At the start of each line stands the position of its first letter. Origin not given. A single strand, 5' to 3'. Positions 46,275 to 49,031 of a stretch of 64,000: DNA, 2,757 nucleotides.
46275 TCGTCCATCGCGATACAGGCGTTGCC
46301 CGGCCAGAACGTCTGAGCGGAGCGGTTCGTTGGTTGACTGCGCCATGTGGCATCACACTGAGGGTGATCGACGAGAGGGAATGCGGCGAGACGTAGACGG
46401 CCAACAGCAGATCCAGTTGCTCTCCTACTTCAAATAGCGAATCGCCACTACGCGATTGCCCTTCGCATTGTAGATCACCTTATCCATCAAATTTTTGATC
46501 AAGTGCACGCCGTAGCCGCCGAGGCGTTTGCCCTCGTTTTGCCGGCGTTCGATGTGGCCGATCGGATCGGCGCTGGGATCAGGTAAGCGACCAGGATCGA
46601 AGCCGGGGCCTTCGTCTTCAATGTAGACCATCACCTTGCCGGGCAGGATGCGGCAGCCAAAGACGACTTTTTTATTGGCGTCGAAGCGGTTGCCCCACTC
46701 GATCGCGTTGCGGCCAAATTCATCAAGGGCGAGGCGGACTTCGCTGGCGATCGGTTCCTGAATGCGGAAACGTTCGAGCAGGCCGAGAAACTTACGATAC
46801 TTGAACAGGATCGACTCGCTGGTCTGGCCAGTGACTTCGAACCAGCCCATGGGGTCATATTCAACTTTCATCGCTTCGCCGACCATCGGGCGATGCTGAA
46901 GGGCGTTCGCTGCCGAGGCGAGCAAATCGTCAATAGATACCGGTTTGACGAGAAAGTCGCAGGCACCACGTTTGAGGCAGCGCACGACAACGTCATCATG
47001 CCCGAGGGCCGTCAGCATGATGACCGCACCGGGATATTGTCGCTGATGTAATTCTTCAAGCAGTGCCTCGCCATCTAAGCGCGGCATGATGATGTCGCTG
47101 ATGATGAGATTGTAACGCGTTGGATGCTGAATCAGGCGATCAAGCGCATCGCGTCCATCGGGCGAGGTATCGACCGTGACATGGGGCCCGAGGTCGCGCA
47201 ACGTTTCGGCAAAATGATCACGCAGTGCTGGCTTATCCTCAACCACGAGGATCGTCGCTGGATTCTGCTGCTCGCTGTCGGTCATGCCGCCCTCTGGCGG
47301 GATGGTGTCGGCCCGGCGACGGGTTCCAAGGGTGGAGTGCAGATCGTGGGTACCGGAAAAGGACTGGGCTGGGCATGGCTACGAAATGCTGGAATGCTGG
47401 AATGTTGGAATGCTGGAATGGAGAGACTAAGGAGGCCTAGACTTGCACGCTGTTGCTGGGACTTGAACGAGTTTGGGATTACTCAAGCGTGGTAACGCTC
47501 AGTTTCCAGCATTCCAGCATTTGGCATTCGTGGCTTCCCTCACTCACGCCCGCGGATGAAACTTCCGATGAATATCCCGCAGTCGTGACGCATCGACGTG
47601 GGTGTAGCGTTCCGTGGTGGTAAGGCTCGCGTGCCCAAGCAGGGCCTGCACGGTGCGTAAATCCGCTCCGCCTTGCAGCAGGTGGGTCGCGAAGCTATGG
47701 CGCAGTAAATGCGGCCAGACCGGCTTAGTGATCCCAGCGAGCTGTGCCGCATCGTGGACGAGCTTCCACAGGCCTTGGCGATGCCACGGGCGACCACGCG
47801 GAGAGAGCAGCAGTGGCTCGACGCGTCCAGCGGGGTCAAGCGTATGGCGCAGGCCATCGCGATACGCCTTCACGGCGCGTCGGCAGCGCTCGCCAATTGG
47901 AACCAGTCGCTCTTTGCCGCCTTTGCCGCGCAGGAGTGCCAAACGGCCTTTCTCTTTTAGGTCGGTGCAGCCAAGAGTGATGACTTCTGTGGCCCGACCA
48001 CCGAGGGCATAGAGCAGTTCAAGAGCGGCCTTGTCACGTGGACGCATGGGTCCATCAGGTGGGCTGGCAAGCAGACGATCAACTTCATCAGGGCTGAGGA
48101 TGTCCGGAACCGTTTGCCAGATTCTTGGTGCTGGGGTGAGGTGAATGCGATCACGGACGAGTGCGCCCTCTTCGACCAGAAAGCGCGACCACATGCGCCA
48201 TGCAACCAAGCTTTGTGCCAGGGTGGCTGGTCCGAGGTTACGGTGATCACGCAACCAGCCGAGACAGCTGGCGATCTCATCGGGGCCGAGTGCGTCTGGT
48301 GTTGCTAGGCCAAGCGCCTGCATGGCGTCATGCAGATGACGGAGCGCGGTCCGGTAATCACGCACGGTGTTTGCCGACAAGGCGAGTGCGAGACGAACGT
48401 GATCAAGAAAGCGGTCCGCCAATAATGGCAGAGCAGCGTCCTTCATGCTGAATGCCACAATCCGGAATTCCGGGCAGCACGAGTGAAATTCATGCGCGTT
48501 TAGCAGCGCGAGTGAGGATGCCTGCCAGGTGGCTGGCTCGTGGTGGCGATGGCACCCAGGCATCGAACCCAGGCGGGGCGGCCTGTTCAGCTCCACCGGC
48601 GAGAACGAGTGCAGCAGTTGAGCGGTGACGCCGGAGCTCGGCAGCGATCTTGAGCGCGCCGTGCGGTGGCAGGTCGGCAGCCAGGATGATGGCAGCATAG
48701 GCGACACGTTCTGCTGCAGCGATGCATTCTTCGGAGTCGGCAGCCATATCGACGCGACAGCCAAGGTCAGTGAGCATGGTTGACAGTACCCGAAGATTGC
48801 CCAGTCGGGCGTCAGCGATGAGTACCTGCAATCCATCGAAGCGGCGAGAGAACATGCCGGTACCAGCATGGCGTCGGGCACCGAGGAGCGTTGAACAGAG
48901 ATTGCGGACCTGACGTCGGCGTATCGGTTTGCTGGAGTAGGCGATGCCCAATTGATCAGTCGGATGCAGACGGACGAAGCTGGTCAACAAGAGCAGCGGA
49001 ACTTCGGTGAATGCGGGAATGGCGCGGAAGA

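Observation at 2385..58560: Long hairpin elements with tandem-oligomer arms fill nearly every intergenic gap, usually starting just after stop codons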

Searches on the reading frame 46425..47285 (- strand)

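Call 24: search_protein_families(library=pfam, proteins=[window:46425-47285:-], max_evalue=0.01)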
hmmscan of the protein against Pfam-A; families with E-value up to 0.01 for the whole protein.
window:46425-47285:- (286 aa): 3 families
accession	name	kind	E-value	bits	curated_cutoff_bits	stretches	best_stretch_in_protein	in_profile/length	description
PF00072.30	Response_reg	-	1.2e-23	83.8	30.2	1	12-124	1-109/111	Response regulator receiver domain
PF13581.12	HATPase_c_2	-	8.2e-20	71.5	27.4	1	169-281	18-125/127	Histidine kinase-like ATPase domain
PF02518.31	HATPase_c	-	0.0043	17.9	26.4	1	183-269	6-89/111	Histidine kinase-, DNA gyrase B-, and HSP90-like ATPase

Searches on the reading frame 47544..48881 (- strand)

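Call 24: search_protein_families(library=pfam, proteins=[window:47544-48881:-], max_evalue=0.01)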
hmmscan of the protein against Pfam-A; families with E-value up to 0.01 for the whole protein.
window:47544-48881:- (445 aa): 2 families
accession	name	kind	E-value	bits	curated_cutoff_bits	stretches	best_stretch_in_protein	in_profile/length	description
PF00589.27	Phage_integrase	-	7.3e-38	130.5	27.1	1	262-432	3-171/172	Phage integrase family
PF02899.23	Phage_int_SAM_1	-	3.3e-09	37.3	22.3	1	156-239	2-83/83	Phage integrase, N-terminal SAM-like domain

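Call 69: search_protein_families(library=ncbifam, proteins=[window:47544-48881:-], max_evalue=0.001)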
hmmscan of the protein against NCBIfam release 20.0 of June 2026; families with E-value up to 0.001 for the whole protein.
window:47544-48881:- (445 aa): 10 families
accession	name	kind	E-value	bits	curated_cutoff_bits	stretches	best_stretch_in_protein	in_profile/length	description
TIGR02225.1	recomb_XerD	equivalog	7.1e-78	261.9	329.6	1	157-445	2-290/290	site-specific tyrosine recombinase XerD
NF001399.0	PRK00283.1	subfamily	1.4e-76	257.6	279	1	155-445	9-299/300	tyrosine recombinase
TIGR02224.1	recomb_XerC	equivalog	4.1e-70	236.5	335.15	1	157-445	2-293/295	tyrosine recombinase XerC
NF040815.2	recomb_XerA_Arch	equivalog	7.9e-46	156.7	220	1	158-436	3-261/263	site-specific tyrosine recombinase/integron integrase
NF002331.0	PRK01287.1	subfamily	3.3e-43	148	371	1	144-443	19-326/365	site-specific tyrosine recombinase XerC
TIGR02249.1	integrase_gron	subfamily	2.8e-33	115.6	265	2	372-430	243-301/315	integron integrase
NF011946.0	PRK15417.1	equivalog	6.5e-25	88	435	2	372-430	258-316/337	integron integrase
NF007371.0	PRK09871.1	subfamily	5.4e-19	68.5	222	1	263-438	8-183/198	tyrosine-type DNA invertase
NF007370.0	PRK09870.1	subfamily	1.8e-16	60.4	221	1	261-440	12-190/200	tyrosine-type DNA invertase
NF003462.0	PRK05084.1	equivalog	3.6e-15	55.6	267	1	281-437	195-352/360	tyrosine recombinase XerS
